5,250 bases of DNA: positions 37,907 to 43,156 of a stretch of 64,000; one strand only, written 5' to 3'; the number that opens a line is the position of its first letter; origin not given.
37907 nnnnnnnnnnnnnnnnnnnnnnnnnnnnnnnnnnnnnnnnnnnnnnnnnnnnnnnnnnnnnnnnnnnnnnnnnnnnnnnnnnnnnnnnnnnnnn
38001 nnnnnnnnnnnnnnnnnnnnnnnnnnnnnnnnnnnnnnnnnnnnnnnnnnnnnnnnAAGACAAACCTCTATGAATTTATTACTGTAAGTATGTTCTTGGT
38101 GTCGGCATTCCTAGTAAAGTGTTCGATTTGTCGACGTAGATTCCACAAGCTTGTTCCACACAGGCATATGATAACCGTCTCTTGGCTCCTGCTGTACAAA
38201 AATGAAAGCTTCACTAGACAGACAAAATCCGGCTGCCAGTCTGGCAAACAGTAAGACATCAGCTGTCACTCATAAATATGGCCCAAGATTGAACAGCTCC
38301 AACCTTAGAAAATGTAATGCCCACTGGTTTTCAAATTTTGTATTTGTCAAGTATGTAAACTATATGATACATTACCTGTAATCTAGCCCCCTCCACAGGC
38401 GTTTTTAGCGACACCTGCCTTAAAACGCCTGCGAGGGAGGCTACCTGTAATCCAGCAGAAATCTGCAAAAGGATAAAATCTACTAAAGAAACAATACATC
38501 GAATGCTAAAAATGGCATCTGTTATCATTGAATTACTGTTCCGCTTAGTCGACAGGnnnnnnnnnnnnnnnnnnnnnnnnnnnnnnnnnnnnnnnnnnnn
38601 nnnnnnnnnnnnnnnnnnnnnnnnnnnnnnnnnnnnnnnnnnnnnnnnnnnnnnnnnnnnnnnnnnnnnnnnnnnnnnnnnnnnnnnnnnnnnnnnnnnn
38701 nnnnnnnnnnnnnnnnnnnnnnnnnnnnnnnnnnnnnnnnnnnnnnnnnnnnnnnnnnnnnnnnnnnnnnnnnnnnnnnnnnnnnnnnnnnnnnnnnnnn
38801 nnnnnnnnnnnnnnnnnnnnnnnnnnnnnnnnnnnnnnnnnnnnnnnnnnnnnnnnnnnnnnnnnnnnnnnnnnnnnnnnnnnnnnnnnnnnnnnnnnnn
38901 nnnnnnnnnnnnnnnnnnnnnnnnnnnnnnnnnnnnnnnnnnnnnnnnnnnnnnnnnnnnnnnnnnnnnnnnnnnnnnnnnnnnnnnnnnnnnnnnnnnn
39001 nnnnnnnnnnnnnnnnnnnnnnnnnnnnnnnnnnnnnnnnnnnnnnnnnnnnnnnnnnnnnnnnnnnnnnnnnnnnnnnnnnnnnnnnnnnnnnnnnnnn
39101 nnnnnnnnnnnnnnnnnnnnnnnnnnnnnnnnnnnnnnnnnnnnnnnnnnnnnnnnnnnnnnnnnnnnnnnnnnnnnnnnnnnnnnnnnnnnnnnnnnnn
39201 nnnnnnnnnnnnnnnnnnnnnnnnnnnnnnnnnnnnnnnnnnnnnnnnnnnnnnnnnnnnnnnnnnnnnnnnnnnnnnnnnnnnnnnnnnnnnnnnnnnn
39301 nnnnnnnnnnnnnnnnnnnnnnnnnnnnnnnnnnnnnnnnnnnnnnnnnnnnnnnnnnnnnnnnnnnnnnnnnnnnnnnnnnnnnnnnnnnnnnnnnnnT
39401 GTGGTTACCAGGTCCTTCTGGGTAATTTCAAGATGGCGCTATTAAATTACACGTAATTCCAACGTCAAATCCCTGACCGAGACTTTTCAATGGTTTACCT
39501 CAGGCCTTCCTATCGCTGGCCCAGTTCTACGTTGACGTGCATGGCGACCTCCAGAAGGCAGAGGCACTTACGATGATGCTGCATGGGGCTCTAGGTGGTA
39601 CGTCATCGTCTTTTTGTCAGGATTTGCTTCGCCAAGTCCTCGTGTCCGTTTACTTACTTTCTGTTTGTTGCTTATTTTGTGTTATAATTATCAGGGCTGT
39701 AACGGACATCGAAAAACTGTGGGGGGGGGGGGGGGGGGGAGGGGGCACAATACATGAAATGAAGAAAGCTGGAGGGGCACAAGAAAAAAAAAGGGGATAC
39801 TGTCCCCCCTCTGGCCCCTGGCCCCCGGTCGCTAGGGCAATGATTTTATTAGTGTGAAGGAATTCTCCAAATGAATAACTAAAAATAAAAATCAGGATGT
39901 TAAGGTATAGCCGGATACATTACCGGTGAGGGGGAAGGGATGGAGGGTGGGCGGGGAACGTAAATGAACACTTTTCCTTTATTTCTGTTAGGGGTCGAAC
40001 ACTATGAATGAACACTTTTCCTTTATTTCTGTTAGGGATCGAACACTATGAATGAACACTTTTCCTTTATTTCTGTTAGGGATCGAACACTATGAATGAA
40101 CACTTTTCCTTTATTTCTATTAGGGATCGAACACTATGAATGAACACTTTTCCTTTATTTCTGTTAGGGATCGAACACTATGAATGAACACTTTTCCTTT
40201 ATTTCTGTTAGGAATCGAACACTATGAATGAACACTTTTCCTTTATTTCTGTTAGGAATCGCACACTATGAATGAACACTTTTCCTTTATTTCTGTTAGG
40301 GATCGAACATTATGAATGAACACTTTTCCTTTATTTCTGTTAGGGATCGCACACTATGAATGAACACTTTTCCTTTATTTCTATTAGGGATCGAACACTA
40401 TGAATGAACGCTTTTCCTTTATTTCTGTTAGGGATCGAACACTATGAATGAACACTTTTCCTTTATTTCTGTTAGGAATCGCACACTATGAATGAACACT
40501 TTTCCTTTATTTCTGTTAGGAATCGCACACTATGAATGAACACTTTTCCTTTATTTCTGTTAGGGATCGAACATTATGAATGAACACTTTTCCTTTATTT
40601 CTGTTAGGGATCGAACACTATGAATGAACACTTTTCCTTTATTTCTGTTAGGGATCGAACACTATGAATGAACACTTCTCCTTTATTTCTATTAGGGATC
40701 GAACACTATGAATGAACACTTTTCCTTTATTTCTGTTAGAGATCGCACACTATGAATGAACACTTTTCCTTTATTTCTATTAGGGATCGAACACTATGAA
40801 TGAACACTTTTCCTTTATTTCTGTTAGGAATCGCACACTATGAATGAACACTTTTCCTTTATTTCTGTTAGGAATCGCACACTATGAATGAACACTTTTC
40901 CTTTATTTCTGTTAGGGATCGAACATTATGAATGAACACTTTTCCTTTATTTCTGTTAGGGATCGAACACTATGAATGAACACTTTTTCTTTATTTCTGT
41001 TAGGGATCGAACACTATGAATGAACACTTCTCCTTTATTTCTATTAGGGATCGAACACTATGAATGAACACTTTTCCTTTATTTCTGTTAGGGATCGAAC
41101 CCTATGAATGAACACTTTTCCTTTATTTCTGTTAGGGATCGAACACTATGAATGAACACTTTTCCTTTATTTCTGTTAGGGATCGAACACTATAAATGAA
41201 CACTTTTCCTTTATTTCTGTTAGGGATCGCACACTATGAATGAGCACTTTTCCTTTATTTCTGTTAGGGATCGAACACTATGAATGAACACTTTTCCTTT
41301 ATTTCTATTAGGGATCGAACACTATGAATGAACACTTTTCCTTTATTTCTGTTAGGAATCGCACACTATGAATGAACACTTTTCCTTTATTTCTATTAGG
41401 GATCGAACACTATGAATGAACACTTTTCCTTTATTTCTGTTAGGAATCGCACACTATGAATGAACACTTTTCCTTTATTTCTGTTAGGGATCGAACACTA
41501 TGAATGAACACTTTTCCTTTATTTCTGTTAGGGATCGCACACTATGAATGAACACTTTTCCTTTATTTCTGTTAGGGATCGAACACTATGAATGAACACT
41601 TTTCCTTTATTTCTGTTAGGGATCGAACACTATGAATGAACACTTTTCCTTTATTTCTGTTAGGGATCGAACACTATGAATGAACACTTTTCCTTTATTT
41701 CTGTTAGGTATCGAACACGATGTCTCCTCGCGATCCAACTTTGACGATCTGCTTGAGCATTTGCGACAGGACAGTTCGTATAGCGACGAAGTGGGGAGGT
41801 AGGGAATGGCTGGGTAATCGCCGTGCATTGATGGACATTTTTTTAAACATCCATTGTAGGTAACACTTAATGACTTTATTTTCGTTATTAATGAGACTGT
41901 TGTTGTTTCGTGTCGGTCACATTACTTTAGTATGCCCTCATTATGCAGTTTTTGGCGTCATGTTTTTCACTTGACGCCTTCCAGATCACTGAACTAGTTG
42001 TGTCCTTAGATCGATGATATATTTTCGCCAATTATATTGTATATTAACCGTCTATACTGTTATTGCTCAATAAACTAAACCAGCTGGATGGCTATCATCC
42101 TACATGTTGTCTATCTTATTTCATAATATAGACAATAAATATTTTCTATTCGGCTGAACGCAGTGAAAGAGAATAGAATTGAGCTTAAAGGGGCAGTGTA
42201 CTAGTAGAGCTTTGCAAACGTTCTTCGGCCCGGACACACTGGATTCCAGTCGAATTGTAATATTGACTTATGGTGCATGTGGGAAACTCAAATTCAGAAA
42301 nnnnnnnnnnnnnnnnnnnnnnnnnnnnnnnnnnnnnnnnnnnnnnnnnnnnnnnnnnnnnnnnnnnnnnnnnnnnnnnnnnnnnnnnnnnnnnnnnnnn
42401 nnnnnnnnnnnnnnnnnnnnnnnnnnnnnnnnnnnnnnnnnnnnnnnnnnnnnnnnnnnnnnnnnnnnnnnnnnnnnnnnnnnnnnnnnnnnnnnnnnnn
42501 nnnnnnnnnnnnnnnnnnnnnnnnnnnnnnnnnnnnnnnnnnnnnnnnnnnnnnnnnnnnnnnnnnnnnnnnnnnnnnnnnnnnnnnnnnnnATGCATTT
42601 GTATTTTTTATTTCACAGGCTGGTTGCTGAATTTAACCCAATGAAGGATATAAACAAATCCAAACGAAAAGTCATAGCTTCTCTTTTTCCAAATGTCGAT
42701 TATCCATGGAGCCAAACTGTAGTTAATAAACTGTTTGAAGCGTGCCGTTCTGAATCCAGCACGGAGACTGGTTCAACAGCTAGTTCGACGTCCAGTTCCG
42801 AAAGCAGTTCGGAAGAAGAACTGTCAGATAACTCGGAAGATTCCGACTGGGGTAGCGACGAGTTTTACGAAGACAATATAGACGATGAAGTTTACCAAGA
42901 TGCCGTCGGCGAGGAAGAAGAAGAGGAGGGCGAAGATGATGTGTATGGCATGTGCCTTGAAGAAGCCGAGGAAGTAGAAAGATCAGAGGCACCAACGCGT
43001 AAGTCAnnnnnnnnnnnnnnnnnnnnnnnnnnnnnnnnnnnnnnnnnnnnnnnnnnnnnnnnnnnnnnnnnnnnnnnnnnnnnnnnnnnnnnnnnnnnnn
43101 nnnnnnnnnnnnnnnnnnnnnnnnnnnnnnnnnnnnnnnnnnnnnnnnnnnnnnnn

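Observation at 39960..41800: Acceptor-derived minisatellite: about 40 tandem copies of a polypyrimidine tract, AG and the first exon 35 bases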

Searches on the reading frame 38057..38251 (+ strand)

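Call 13: search_protein_families(library=pfam, proteins=[window:38057-38251:+], max_evalue=10)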
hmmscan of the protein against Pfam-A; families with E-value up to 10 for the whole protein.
window:38057-38251:+ (65 aa): 4 families
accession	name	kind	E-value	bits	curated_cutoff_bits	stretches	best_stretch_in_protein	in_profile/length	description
PF18048.7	TRAF6_Z2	-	0.0094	16.4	27.4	1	19-39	3-23/27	TNF receptor-associated factor 6 zinc finger 2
PF13913.12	zf-C2HC_2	-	0.02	15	27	1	19-30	2-13/25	zinc-finger of a C2HC-type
PF23107.1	Zf-C2H2_ZNF451_C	-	0.054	14.5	30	1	17-32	36-51/59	Two consecutive Zinc fingers C2H2 type, ZNF451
PF10813.13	Herpesvir_UL11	-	0.56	10.5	21.2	1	22-30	5-13/32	Herpesvirus UL11 homologue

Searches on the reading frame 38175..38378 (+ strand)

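Call 13: search_protein_families(library=pfam, proteins=[window:38175-38378:+], max_evalue=10)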
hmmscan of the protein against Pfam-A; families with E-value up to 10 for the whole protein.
window:38175-38378:+ (68 aa): 1 family
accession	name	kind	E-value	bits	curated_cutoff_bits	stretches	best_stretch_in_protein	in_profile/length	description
PF07832.17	Bse634I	-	0.024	14.4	27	1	23-66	44-87/281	Cfr10I/Bse634I restriction endonuclease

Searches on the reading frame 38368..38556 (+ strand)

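Call 13: search_protein_families(library=pfam, proteins=[window:38368-38556:+], max_evalue=10)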
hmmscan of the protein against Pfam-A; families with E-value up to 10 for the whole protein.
window:38368-38556:+ (63 aa): 1 family
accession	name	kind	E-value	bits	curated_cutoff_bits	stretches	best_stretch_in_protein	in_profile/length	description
PF25213.1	HVO_A0261_N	-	0.081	13.3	35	1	22-48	20-46/86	HVO_A0261 N-terminal domain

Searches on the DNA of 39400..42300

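Call 58: search_rna_families(source=window, start=39400, end=42300, threshold=evalue, max_evalue=1)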
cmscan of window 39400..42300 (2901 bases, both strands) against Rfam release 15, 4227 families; matches with E-value up to 1: 0.
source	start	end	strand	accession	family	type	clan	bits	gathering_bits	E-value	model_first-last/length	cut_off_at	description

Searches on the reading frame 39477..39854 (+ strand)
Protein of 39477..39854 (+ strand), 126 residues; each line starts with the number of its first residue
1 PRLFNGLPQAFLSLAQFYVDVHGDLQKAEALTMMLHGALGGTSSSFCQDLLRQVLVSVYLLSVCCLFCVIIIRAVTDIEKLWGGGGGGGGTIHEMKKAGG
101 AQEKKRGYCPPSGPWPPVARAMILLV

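Call 13: search_protein_families(library=pfam, proteins=[window:39477-39854:+], max_evalue=10)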
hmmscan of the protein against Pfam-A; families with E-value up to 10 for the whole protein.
window:39477-39854:+ (126 aa): 1 family
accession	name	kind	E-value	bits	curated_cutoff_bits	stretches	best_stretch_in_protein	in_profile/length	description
PF07040.16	DUF1326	-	0.14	12.8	25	1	15-47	62-94/177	Protein of unknown function (DUF1326)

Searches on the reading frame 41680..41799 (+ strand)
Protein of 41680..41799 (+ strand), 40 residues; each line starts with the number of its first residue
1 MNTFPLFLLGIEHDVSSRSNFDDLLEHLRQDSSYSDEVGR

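Call 13: search_protein_families(library=pfam, proteins=[window:41680-41799:+], max_evalue=10)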
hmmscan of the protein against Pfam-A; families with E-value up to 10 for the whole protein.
window:41680-41799:+ (40 aa): 0 families

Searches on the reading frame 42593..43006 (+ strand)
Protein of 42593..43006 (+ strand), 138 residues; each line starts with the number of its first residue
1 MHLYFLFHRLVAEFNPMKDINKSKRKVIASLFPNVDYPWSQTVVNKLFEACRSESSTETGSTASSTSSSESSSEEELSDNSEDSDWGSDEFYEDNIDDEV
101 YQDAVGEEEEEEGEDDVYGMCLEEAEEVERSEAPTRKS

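Call 13: search_protein_families(library=pfam, proteins=[window:42593-43006:+], max_evalue=10)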
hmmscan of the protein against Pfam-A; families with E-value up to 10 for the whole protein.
window:42593-43006:+ (138 aa): 3 families
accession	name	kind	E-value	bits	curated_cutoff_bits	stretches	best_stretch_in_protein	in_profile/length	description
PF21016.3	RlmN_N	-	0.24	11.6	24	1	6-28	32-54/60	Ribosomal RNA large subunit methyltransferase N-terminal domain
PF06957.17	COPI_C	-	4.3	6.4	25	1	63-120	9-64/405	Coatomer (COPI) alpha subunit C-terminus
PF05477.16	SURF2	-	4.8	7.1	25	1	54-132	134-220/242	Surfeit locus protein 2 (SURF2)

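Call 65: search_protein_representatives(protein=window:42620-42997:+)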
Query: 126 residues. Proteins with E-value up to 0.001 (for the whole library): 2; up to 1e-10: 1; up to 1e-30: 1. The best 2 are listed.
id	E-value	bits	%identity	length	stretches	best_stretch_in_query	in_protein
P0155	6.6e-70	249.3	100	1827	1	1-126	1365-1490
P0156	3.9e-05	40.5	33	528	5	7-58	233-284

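Call 68: list_cluster_members(proteins=[P0155])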
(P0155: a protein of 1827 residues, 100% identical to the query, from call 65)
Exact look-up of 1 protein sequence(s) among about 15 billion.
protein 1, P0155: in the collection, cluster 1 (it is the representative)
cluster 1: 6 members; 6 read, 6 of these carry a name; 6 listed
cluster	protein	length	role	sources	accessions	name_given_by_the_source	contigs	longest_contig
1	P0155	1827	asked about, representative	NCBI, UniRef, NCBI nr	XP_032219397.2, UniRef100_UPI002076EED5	protein mono-ADP-ribosyltransferase PARP4 isoform X2 [Nematostella vectensis] | protein mono-ADP-ribosyltransferase PARP4 isoform X2 n=1 Tax=Nematostella vectensis ...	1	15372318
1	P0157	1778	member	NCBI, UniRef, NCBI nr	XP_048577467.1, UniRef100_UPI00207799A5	protein mono-ADP-ribosyltransferase PARP4 isoform X4 [Nematostella vectensis] | protein mono-ADP-ribosyltransferase PARP4 isoform X4 n=1 Tax=Nematostella vectensis ...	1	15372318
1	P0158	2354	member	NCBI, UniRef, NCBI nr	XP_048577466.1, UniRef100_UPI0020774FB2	protein mono-ADP-ribosyltransferase PARP4 isoform X1 [Nematostella vectensis] | protein mono-ADP-ribosyltransferase PARP4 isoform X1 n=1 Tax=Nematostella vectensis ...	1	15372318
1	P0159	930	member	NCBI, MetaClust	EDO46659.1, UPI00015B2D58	predicted protein, partial [Nematostella vectensis] | status=active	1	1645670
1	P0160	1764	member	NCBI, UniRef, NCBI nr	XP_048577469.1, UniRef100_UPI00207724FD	protein mono-ADP-ribosyltransferase PARP4 isoform X5 [Nematostella vectensis] | protein mono-ADP-ribosyltransferase PARP4 isoform X5 n=1 Tax=Nematostella vectensis ...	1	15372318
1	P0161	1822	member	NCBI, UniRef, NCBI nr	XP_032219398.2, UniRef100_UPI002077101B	protein mono-ADP-ribosyltransferase PARP4 isoform X3 [Nematostella vectensis] | protein mono-ADP-ribosyltransferase PARP4 isoform X3 n=1 Tax=Nematostella vectensis ...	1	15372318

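Call 70: find_encoding_contigs(protein=P0159, flank=10000, max_places=3)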
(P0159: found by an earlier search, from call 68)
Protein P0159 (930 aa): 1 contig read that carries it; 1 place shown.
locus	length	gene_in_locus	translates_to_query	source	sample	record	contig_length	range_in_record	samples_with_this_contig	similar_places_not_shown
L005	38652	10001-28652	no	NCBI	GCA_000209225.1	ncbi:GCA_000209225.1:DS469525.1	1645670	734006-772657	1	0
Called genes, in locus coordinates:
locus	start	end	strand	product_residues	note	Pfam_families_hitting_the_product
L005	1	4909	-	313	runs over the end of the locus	-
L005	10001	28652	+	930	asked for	PF00644:PARP, PF08487:VIT, PF13757:VIT_2, PF00092:VWA, PF13519:VWA_2, PF13768:VWA_3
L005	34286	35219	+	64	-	PF00022:Actin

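Call 76: search_protein_families(library=pfam, proteins=[P0158], max_evalue=0.01)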
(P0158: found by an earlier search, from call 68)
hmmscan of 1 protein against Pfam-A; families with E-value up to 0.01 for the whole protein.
P0158 (2354 aa): 11 families
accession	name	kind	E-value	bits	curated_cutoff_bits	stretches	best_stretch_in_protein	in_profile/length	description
PF08487.16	VIT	-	1.3e-37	128.8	26.5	1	648-758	1-111/111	Vault protein inter-alpha-trypsin domain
PF00644.27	PARP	-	2.6e-28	99.3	26.7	1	413-587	2-197/199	Poly(ADP-ribose) polymerase catalytic domain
PF13768.12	VWA_3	-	1.1e-20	74.6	27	1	897-1051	2-154/155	von Willebrand factor type A domain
PF13757.12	VIT_2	-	1.7e-15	57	23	1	643-712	9-78/78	Vault protein inter-alpha-trypsin domain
PF00092.34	VWA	-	6.9e-12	46.4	23.8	1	898-1047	2-155/174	von Willebrand factor type A domain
PF00022.25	Actin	-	7.5e-12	45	27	1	1490-1555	5-65/410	Actin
PF00533.33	BRCT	-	1.3e-08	35.4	21.3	1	4-84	5-78/78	BRCA1 C Terminus (BRCT) domain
PF13519.12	VWA_2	-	3.5e-08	34.5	27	1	898-1005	1-107/107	von Willebrand factor type A domain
PF16589.12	BRCT_2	-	4.1e-07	30.6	27.3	1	4-90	2-80/86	BRCT domain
PF02877.19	PARP_reg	-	7.5e-05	23.3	26.8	1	305-388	33-121/135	Poly(ADP-ribose) polymerase, regulatory domain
PF10138.15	vWA-TerF-like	-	0.00012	22.8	29.4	1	896-1019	2-129/200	vWA found in TerF C terminus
